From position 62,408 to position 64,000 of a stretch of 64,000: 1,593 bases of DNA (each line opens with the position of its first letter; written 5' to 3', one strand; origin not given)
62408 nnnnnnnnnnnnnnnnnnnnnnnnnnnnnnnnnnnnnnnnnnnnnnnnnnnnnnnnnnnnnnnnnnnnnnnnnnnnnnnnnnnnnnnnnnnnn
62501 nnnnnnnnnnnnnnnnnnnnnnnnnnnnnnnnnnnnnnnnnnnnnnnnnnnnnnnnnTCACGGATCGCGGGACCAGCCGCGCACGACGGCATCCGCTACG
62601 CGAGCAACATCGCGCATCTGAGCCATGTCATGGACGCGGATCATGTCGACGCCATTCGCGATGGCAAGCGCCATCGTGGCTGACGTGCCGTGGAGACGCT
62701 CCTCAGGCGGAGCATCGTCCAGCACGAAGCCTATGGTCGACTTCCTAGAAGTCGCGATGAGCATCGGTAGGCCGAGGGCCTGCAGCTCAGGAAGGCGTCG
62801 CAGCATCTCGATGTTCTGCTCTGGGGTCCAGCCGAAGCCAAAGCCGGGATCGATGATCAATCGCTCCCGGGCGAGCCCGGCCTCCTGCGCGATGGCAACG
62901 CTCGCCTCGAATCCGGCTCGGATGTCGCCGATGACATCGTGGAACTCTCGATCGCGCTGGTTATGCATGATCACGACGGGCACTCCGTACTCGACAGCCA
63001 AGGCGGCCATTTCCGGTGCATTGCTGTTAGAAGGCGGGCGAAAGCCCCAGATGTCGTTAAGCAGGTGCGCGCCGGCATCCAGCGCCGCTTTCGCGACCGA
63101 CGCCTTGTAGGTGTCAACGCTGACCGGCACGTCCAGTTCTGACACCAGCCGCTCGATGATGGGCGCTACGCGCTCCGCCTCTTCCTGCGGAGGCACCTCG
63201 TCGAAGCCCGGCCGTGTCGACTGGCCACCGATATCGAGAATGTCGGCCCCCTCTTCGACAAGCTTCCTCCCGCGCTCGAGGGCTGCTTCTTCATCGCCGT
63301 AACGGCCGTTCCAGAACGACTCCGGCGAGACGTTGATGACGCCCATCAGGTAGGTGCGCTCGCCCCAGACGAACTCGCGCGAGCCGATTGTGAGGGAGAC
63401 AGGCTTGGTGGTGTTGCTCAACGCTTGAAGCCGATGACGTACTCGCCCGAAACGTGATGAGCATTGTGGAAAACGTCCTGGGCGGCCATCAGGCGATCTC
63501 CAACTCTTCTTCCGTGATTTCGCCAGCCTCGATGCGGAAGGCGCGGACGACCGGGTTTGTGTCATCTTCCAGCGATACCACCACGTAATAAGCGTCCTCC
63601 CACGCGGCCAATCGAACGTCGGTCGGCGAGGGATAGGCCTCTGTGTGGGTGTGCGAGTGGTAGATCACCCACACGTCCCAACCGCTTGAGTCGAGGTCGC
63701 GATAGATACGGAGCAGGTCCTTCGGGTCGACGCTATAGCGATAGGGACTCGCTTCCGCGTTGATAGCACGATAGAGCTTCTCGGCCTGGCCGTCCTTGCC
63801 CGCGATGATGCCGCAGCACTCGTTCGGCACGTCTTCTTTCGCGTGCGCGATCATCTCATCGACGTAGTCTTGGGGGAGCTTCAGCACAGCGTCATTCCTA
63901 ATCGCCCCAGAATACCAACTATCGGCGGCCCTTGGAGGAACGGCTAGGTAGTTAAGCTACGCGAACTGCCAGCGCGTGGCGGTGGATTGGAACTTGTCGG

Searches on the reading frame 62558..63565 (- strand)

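Call 25: search_protein_families(library=pfam, proteins=[window:62558-63565:-], max_evalue=0.001)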
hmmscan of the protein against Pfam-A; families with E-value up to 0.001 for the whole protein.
window:62558-63565:- (335 aa): 1 family
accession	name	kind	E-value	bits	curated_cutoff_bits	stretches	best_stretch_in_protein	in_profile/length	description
PF00809.28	Pterin_bind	-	2.8e-76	256.8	25.5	1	74-312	1-244/244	Pterin binding enzyme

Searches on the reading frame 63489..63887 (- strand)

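Call 39: search_protein_families(library=pfam, proteins=[window:63489-63887:-], max_evalue=0.001)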
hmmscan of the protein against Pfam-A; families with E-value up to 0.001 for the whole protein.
window:63489-63887:- (132 aa): 1 family
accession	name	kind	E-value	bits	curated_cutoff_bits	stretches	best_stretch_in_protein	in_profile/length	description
PF14464.11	Prok-JAB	-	1.3e-24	86.7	25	1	5-119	1-113/114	Prokaryotic homologs of the JAB domain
